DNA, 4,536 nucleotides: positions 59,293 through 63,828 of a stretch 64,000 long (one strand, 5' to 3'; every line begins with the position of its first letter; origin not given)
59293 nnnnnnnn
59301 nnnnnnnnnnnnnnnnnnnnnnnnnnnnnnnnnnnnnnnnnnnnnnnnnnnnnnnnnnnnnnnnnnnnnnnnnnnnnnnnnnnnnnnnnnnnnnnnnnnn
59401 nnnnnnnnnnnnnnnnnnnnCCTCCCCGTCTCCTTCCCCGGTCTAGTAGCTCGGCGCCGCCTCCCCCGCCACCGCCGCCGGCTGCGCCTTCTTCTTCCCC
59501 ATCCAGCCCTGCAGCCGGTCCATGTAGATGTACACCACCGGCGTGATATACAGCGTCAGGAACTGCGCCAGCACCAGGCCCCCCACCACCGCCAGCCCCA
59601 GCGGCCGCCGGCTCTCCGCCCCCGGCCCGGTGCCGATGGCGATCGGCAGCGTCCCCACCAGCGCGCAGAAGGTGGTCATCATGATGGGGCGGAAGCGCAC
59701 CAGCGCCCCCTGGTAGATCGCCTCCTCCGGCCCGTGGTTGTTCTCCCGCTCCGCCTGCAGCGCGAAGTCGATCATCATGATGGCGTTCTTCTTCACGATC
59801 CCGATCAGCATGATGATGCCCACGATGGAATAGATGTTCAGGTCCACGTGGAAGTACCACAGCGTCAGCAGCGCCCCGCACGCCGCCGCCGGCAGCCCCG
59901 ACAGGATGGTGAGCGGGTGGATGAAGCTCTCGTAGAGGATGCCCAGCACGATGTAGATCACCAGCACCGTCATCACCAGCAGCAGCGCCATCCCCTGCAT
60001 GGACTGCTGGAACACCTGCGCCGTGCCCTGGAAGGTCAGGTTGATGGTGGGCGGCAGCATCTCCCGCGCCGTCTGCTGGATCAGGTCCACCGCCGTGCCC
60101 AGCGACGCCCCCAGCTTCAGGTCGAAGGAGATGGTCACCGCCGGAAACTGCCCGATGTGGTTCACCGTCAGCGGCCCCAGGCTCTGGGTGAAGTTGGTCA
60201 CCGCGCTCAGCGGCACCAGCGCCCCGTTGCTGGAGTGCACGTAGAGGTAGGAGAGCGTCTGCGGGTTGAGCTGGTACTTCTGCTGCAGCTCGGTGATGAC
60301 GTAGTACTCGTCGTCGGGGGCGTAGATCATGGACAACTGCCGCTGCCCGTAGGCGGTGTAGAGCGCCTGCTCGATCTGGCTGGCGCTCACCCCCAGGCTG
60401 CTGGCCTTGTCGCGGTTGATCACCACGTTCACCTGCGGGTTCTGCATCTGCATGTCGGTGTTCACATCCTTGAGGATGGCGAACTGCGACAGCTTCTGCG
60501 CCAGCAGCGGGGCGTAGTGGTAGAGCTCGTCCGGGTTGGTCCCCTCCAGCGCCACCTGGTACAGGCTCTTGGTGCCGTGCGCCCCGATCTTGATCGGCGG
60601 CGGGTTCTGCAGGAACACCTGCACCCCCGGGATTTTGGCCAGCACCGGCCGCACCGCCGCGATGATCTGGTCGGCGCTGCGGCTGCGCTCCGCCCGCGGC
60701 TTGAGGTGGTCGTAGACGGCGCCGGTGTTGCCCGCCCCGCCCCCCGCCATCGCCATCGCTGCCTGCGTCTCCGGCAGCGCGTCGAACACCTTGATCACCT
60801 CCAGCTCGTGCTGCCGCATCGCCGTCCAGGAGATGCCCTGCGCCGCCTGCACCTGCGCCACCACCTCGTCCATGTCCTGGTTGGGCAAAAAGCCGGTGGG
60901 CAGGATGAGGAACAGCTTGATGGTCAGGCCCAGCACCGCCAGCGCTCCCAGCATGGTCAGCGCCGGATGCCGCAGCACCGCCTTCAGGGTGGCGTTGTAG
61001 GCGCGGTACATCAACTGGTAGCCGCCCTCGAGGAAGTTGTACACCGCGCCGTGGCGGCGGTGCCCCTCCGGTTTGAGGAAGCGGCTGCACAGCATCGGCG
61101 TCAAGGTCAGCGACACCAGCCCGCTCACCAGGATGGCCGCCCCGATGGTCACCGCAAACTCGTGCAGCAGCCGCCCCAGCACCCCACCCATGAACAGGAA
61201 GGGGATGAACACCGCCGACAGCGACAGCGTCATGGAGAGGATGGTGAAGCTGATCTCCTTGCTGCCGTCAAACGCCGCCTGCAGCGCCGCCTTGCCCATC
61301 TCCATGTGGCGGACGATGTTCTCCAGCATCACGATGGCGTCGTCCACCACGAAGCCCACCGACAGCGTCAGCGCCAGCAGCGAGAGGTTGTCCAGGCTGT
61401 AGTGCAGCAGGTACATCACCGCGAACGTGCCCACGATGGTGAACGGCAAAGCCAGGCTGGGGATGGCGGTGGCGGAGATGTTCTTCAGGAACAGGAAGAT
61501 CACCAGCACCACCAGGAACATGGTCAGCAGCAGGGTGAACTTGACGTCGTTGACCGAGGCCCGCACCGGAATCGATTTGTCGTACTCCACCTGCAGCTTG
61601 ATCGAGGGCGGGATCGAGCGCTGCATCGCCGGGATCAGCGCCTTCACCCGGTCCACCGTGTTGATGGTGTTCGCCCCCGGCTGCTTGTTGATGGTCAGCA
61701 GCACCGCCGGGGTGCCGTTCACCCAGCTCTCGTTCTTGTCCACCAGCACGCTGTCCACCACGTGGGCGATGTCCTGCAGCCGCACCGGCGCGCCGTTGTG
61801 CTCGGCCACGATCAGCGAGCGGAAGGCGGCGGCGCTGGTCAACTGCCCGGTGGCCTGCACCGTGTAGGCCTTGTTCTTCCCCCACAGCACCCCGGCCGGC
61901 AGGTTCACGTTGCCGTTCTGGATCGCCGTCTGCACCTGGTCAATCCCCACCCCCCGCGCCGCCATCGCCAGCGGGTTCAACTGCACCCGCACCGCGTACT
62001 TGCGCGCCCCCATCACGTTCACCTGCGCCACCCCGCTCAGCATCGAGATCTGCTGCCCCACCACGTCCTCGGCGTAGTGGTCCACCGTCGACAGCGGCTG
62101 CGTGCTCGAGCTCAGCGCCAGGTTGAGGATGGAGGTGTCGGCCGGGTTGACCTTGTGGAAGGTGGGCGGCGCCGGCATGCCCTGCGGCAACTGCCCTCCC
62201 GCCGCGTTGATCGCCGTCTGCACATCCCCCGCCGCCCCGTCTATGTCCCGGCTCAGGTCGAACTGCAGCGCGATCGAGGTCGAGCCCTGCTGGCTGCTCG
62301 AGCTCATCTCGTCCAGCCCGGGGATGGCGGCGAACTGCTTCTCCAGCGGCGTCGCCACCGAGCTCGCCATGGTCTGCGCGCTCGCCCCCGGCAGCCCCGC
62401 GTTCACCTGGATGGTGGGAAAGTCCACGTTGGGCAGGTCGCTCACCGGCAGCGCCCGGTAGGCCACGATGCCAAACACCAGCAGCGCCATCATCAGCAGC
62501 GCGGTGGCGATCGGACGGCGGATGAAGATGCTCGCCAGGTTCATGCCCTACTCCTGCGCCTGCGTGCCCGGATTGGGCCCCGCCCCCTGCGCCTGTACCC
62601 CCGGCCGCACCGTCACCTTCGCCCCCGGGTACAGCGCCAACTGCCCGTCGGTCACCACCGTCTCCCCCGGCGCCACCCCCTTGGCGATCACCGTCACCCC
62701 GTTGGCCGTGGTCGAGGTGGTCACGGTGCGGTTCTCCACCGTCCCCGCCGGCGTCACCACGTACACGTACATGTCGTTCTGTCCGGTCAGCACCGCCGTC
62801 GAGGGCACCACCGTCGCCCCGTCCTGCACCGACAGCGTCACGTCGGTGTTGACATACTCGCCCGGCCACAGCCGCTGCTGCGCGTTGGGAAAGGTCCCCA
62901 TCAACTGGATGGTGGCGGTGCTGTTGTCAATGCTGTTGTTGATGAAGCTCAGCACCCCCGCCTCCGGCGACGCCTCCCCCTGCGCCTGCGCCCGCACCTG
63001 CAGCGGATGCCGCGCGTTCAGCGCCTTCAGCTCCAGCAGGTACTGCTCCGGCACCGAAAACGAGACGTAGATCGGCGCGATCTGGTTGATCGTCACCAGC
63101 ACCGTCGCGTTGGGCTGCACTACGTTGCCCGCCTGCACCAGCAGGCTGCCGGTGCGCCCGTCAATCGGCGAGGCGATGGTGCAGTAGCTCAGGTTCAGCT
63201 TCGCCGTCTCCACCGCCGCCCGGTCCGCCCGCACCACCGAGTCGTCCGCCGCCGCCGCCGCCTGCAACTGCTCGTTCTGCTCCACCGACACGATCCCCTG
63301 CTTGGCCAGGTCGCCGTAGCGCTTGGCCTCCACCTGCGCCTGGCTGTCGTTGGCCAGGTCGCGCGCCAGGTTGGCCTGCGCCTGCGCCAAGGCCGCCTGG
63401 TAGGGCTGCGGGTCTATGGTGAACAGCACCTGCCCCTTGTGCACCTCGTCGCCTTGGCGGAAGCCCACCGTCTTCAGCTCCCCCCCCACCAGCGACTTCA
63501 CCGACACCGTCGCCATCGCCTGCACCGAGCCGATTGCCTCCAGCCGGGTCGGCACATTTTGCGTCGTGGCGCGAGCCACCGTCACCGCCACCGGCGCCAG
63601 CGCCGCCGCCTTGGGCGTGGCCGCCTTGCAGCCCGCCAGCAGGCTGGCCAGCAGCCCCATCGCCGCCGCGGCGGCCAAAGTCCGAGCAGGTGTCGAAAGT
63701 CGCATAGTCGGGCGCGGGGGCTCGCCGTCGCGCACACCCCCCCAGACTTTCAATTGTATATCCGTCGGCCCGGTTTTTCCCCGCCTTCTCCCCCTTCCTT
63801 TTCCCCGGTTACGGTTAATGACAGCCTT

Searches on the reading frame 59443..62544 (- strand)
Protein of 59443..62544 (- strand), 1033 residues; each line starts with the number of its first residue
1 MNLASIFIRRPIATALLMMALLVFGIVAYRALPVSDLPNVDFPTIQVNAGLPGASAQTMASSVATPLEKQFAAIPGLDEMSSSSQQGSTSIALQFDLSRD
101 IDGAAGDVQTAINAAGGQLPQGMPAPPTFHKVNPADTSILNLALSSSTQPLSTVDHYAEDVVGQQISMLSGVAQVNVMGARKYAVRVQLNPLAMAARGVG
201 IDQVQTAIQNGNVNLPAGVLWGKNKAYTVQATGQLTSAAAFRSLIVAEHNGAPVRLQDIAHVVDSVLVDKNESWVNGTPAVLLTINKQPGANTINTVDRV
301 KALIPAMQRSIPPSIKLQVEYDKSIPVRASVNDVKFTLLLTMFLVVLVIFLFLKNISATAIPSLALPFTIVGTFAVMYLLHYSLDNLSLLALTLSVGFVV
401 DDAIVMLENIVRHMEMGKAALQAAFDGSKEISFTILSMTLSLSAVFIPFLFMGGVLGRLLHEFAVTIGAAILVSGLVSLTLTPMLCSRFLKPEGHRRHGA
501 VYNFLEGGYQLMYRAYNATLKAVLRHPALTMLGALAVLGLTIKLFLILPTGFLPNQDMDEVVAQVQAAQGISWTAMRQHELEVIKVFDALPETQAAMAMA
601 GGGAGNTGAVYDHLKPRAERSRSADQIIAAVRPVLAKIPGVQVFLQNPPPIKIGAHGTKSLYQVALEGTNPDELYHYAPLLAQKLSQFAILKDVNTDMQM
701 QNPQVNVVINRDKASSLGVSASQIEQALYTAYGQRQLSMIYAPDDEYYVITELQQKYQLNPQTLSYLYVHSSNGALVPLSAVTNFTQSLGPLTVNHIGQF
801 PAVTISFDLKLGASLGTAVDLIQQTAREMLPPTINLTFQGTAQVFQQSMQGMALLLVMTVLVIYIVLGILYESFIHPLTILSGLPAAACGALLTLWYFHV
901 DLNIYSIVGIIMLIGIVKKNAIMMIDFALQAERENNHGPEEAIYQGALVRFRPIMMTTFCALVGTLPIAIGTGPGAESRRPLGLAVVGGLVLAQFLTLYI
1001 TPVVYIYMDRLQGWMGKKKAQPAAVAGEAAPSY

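Call 49: search_protein_families(library=pfam, proteins=[window:59443-62544:-], max_evalue=0.01)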
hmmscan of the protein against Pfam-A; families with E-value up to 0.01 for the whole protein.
window:59443-62544:- (1033 aa): 3 families
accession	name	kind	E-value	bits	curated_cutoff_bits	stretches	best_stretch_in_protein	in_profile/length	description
PF00873.25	ACR_tran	-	0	1021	28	1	4-1008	2-1020/1021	AcrB/AcrD/AcrF family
PF02355.23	SecD_SecF_C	-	4.9e-06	26.5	20.5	2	337-479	36-180/189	Protein export membrane protein SecD/SecF, C-terminal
PF03176.21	MMPL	-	0.0014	18.1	20.5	1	803-1020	90-313/333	MMPL family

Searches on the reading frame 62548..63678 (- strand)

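Call 49: search_protein_families(library=pfam, proteins=[window:62548-63678:-], max_evalue=0.01)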
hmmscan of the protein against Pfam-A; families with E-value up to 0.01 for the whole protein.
window:62548-63678:- (376 aa): 4 families
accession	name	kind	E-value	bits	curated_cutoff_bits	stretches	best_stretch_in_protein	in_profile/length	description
PF16576.10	HlyD_D23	-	6.8e-17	61.9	30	1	46-276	6-214/214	Barrel-sandwich domain of CusB or HlyD membrane-fusion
PF13533.13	Biotin_lipoyl_2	-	7.2e-09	35.7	29.8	1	58-89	1-32/32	Biotin-lipoyl like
PF13437.12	HlyD_3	-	1.7e-08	35.6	22.2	1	167-268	1-101/106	HlyD family secretion protein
PF00364.28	Biotin_lipoyl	-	0.005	17.1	22.1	0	53-88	37-73/73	Biotin-requiring enzyme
